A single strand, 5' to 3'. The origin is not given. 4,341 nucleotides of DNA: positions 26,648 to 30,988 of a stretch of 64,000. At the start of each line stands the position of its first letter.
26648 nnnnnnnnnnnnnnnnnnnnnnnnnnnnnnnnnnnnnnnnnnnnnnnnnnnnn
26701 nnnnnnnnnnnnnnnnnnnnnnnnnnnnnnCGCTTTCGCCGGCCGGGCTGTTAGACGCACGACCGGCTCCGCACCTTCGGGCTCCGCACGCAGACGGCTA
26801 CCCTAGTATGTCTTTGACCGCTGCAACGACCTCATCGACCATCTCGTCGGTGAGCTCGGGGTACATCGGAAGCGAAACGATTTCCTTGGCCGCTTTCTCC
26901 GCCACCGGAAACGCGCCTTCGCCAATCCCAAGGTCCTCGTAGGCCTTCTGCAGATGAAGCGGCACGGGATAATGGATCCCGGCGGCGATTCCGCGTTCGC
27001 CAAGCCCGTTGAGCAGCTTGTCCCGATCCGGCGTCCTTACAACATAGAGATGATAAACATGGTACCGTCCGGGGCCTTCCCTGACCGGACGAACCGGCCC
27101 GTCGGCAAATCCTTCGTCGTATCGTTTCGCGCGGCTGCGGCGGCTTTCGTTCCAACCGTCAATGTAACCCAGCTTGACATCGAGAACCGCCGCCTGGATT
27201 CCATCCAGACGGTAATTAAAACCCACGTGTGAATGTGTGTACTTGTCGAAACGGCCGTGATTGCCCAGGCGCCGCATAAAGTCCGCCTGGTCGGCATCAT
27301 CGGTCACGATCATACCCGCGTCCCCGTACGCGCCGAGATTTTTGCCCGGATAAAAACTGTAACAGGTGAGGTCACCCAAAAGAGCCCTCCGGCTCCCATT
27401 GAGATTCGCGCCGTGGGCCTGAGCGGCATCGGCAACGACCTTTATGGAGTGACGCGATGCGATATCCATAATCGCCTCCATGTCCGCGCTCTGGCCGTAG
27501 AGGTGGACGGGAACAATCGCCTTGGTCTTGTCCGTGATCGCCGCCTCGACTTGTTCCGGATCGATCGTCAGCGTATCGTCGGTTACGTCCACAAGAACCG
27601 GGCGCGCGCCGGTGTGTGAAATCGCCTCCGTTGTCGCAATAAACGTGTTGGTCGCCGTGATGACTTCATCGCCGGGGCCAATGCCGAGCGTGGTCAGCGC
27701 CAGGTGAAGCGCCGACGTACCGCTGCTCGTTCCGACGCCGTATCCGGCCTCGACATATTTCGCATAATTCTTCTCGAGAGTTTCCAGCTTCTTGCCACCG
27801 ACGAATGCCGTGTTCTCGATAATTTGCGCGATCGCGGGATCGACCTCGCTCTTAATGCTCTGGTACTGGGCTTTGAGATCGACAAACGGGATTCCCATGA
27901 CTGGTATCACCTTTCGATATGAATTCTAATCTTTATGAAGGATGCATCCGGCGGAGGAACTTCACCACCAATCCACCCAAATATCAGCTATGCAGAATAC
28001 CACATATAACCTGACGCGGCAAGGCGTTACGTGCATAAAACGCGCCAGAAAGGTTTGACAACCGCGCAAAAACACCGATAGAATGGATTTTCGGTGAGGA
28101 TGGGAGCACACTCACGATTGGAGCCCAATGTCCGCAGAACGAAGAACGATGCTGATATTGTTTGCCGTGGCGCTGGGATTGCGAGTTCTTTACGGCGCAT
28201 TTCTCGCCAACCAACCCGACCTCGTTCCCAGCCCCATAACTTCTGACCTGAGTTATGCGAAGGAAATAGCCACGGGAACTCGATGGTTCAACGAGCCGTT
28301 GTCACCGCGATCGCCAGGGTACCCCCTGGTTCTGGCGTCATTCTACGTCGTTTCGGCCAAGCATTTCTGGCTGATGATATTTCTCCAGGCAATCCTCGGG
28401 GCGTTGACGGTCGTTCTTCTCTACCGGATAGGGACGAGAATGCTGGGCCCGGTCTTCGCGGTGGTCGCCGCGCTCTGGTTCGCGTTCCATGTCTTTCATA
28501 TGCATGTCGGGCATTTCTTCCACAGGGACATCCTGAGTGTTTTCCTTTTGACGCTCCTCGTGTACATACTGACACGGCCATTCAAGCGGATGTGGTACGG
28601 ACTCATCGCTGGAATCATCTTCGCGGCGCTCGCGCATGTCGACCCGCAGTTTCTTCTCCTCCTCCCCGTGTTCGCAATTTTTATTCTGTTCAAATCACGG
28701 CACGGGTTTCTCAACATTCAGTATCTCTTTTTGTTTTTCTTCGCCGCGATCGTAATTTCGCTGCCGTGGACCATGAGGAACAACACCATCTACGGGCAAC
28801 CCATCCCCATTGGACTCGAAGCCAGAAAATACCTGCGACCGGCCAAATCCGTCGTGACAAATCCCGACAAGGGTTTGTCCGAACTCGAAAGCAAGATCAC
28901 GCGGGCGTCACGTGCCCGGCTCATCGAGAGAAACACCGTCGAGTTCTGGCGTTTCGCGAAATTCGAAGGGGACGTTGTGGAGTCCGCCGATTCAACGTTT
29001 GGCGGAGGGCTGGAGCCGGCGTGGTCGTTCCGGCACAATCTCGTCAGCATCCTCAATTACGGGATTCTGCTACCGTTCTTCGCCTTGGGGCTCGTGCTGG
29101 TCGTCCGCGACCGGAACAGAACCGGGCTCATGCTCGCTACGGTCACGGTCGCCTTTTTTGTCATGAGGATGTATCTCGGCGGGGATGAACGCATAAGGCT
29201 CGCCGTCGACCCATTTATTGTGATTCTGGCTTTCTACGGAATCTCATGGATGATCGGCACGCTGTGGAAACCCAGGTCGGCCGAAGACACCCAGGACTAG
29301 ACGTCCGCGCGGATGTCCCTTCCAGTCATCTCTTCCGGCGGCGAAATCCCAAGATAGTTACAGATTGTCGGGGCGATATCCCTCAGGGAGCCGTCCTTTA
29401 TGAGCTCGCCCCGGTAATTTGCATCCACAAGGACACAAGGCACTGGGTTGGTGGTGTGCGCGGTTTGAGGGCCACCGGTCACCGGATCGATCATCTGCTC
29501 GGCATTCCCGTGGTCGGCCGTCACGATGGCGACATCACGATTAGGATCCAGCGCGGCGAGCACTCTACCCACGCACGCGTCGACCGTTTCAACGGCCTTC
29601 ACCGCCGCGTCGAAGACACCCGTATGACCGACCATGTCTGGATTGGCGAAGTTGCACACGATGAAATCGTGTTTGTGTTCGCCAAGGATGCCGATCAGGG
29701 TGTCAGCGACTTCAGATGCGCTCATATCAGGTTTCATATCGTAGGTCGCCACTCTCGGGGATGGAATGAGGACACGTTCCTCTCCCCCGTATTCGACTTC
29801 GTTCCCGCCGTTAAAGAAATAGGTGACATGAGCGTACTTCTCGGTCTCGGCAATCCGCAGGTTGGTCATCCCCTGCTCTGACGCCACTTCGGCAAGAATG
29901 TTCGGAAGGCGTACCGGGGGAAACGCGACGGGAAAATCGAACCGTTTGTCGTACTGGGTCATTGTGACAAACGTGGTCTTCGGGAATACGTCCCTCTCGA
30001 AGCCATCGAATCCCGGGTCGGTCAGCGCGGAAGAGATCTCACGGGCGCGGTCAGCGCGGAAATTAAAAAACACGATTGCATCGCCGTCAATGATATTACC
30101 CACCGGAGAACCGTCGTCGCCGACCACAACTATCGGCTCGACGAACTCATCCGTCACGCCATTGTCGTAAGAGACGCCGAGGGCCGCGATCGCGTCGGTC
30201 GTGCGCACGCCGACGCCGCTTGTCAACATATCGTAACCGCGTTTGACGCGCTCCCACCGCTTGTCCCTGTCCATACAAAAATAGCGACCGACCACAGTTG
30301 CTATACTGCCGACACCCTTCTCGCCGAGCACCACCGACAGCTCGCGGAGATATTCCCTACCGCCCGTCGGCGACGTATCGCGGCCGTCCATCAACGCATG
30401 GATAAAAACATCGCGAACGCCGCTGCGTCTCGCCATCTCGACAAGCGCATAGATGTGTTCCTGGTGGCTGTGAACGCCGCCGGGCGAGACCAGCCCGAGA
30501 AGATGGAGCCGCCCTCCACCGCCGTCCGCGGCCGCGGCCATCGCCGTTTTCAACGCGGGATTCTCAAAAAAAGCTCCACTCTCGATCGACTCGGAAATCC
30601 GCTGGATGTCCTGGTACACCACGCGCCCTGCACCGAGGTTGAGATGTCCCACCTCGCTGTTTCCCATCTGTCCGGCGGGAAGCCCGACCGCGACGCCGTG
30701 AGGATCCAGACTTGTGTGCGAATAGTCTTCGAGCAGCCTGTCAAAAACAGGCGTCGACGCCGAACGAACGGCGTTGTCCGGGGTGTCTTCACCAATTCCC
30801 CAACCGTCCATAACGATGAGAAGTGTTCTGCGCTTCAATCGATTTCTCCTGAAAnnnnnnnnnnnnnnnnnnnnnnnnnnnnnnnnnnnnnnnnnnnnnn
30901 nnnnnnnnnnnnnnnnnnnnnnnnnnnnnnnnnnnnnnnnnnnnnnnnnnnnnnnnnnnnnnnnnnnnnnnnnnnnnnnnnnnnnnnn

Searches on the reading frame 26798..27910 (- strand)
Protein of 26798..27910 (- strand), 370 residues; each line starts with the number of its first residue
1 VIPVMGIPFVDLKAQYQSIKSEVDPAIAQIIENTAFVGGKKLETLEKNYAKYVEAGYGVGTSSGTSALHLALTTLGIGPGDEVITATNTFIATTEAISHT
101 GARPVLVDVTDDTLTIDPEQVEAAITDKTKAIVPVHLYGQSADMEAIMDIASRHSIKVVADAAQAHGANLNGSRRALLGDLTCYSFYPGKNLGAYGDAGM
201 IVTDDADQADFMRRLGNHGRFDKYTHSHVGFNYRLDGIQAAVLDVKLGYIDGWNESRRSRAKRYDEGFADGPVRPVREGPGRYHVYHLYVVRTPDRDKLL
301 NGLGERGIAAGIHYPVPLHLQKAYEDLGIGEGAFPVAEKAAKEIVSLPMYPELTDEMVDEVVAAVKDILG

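Call 10: search_protein_families(library=pfam, proteins=[window:26798-27910:-], max_evalue=0.001)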
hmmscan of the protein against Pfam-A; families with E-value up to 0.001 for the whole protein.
window:26798-27910:- (370 aa): 5 families
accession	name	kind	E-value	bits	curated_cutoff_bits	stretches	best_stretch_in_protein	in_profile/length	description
PF01041.23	DegT_DnrJ_EryC1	-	1.2e-117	393.6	19.8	1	18-365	2-359/360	DegT/DnrJ/EryC1/StrS aminotransferase family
PF00155.27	Aminotran_1_2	-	5.3e-12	46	19.7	1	39-221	40-250/361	Aminotransferase class I and II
PF01053.26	Cys_Met_Meta_PP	-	1.7e-10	40.5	27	1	43-171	55-183/381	Cys/Met metabolism PLP-dependent enzyme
PF00266.25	Aminotran_5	-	7.2e-08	32.2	21.5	1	59-167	65-181/371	Aminotransferase class-V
PF01212.27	Beta_elim_lyase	-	5.5e-07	29.6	27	1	37-164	29-171/288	Beta-eliminating lyase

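Call 34: search_protein_families(library=ncbifam, proteins=[window:26798-27910:-], max_evalue=0.00001)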
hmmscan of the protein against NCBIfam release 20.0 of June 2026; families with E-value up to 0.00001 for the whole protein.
window:26798-27910:- (370 aa): 25 families
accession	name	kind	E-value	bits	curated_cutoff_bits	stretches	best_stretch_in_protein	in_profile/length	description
TIGR03588.1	PseC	equivalog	1.1e-74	251.7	423.5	1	17-369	7-380/380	UDP-4-amino-4,6-dideoxy-N-acetyl-beta-L-altrosamine transaminase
NF008658.2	PRK11658.1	equivalog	2.4e-70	237.1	631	1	21-369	14-377/379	UDP-4-amino-4-deoxy-L-arabinose aminotransferase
NF008687.0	PRK11706.1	equivalog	2.8e-66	223.8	375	1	26-368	16-373/375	dTDP-4-amino-4,6-dideoxygalactose transaminase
TIGR04181.1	NHT_00031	hypoth_equivalog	2.1e-60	204.5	420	1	36-348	24-357/359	LegC family aminotransferase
TIGR02379.1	ECA_wecE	subfamily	5e-56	190.1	434.85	1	27-369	17-375/376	dTDP-4-amino-4,6-dideoxy-D-glucose transaminase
TIGR04427.1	PLP_DesI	equivalog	2e-43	149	650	1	38-364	50-378/390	dTDP-4-dehydro-6-deoxyglucose aminotransferase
NF011936.0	PRK15407.1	equivalog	4.2e-38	131.2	423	1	36-220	61-252/440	lipopolysaccharide biosynthesis protein RfbH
NF004770.0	PRK06108.1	subfamily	8.8e-13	47.8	422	1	47-162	88-210/396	pyridoxal phosphate-dependent aminotransferase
NF041364.1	GntC_guanitoxin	equivalog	7.4e-11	41.5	415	1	29-162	29-174/356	guanitoxin biosynthesis PLP-dependent (S)-gamma-hydroxy-L-arginine cyclodehydratase GntC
NF005816.0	PRK07682.1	equivalog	3.2e-10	39.2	620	1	61-163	96-204/390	aminotransferase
NF004621.0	PRK05957.1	equivalog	1.2e-09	37.5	498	1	64-135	98-167/389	pyridoxal phosphate-dependent aminotransferase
NF006096.0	PRK08248.1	equivalog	8.4e-09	34.6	726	1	44-166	68-190/431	homocysteine synthase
NF006488.0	PRK08912.1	equivalog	3.2e-08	32.9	498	1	61-162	93-199/387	aminotransferase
NF004975.0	PRK06348.1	equivalog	5.3e-08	32.2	549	1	60-133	94-167/384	pyridoxal phosphate-dependent aminotransferase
NF005817.0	PRK07683.1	equivalog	6.4e-08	31.7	575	1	59-151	93-187/387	aminotransferase A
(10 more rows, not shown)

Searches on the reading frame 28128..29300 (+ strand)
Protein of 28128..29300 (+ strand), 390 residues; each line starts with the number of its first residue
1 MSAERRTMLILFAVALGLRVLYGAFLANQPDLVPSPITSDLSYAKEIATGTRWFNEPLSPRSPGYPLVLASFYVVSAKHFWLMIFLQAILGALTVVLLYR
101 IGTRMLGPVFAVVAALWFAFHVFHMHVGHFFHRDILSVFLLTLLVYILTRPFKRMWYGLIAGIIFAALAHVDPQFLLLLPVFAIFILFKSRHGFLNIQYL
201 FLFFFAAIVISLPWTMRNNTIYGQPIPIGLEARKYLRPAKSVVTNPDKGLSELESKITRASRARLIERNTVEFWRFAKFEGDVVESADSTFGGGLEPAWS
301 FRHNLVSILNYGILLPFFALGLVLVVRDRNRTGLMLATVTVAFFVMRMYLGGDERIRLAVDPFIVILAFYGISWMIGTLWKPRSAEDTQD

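Call 3: search_protein_families(library=pfam, proteins=[window:28128-29300:+], max_evalue=0.1)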
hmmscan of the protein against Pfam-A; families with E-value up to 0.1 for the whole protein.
window:28128-29300:+ (390 aa): 1 family
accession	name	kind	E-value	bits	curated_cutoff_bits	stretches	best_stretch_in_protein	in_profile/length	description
PF13231.12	PMT_2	-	6.4e-10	39.9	26.1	1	62-214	3-160/160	Dolichyl-phosphate-mannose-protein mannosyltransferase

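Call 4: search_protein_families(library=ncbifam, proteins=[window:28128-29300:+], max_evalue=0.1)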
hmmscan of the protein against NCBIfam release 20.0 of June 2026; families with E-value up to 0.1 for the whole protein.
window:28128-29300:+ (390 aa): 0 families

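Call 38: find_homologous_proteins(query=window:28128-29300:+, max_evalue=0.00001)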
Query window:28128-29300:+ (390 aa): 54 proteins with E <= 0.00001 among 8000 candidates.
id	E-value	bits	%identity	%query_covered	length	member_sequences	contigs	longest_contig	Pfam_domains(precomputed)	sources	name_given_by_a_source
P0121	2.5e-250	848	100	98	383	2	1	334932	PF13231.13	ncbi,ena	-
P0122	1.7e-219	746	86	98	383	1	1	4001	PF13231.13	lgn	-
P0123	1.9e-218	743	83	100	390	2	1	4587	PF13231.13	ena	-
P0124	1.3e-181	622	73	98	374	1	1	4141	PF13231.13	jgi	jgi:4-amino-4-deoxy-L-arabinose transferase-like glycosyltransferase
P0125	8.8e-158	543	62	100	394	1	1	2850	PF13231.13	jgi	-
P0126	4.8e-156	538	63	95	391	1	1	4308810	PF13231.13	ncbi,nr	ncbi:MAG: glycosyltransferase family 39 protein [Candidatus Latescibacterota bacterium]|nr:MAG: glyc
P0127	2.1e-155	535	62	96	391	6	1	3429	PF13231.13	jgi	-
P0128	1.7e-154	533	64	95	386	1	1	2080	PF13231.13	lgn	-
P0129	8.8e-150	517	60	99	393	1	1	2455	PF13231.13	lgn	-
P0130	2.0e-148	513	60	96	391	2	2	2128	PF13231.13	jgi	-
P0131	3.9e-147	508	60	97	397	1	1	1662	PF13231.13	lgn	-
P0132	4.6e-146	505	59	100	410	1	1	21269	PF13231.13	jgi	jgi:4-amino-4-deoxy-L-arabinose transferase-like glycosyltransferase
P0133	1.8e-144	500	60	95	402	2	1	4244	PF13231.13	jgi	-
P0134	3.3e-143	495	57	99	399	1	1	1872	PF13231.13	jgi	-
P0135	6.1e-143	494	57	100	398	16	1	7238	PF13231.13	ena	-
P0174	6.5e-6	43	30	59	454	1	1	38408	PF02366.25,PF13231.13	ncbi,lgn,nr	ncbi:MAG: glycosyltransferase family 39 protein [Candidatus Coatesbacteria bacterium]|nr:glycosyltra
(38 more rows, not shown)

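Call 40: find_encoding_contigs(protein=P0126, flank=8000, max_places=2)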
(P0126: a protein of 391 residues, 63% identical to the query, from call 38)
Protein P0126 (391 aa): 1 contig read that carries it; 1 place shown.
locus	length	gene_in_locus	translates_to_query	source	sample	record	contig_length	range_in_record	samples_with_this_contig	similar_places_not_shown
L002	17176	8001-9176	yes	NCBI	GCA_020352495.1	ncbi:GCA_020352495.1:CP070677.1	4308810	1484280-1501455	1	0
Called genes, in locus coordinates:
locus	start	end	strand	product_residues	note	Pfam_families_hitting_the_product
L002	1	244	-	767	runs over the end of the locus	PF13491:FtsK_4TM, PF17854:FtsK_alpha, PF01580:FtsK_SpoIIIE, PF09397:FtsK_gamma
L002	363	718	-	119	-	PF00999:Na_H_Exchanger (weak)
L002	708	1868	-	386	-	-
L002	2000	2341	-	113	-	PF00543:P-II (weak)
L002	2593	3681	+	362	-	-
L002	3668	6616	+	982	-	PF01433:Peptidase_M1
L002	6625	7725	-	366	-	PF00155:Aminotran_1_2, PF01041:DegT_DnrJ_EryC1, PF00266:Aminotran_5 (weak), PF01053:Cys_Met_Meta_PP, PF01212:Beta_elim_lyase (weak)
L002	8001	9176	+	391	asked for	PF13231:PMT_2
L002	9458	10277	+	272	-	-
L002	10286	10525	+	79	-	-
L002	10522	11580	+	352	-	-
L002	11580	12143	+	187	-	-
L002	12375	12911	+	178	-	-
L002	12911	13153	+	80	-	-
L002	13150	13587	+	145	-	-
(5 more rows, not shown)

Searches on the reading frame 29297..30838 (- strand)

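Call 72: search_protein_families(library=pfam, proteins=[window:29297-30838:-], max_evalue=0.0001)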
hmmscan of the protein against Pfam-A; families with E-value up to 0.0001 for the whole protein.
window:29297-30838:- (513 aa): 3 families
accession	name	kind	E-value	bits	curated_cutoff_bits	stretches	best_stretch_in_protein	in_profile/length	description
PF01676.23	Metalloenzyme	-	8e-83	278.2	24.3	1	4-499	2-251/252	Metalloenzyme superfamily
PF06415.18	iPGM_N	-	2.4e-81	272.8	27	1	81-298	1-217/217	BPG-independent PGAM N-terminus (iPGM_N)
PF01663.27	Phosphodiest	-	1.8e-07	31.5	23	1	367-446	129-222/342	Type I phosphodiesterase / nucleotide pyrophosphatase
